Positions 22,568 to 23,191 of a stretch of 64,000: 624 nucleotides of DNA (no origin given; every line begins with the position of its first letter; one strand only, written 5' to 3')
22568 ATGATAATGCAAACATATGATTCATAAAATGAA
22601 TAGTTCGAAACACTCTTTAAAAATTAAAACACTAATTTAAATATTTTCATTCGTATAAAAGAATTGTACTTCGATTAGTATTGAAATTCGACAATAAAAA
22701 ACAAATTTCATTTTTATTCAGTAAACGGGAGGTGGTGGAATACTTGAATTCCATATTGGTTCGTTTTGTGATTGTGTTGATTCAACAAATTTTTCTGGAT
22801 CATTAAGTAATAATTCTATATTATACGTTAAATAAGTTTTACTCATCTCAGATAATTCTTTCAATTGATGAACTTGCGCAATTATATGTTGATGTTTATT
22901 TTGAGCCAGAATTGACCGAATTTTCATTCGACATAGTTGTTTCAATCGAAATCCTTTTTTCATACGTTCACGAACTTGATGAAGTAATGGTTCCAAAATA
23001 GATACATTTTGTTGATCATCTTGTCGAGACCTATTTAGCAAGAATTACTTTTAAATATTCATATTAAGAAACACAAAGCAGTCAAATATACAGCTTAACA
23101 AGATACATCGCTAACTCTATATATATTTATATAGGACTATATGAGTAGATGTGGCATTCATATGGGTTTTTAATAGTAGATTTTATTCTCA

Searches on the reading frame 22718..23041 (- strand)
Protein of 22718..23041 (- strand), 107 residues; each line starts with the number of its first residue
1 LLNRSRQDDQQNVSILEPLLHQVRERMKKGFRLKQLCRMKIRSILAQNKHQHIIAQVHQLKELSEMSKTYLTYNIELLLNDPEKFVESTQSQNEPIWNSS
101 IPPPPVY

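Call 47: search_protein_families(library=pfam, proteins=[window:22718-23041:-], max_evalue=0.01)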
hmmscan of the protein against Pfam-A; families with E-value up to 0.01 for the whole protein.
window:22718-23041:- (107 aa): 1 family
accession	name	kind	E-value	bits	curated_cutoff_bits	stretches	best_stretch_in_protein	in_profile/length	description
PF07525.21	SOCS_box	-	0.00029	21.4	23.5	1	32-53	4-25/39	SOCS box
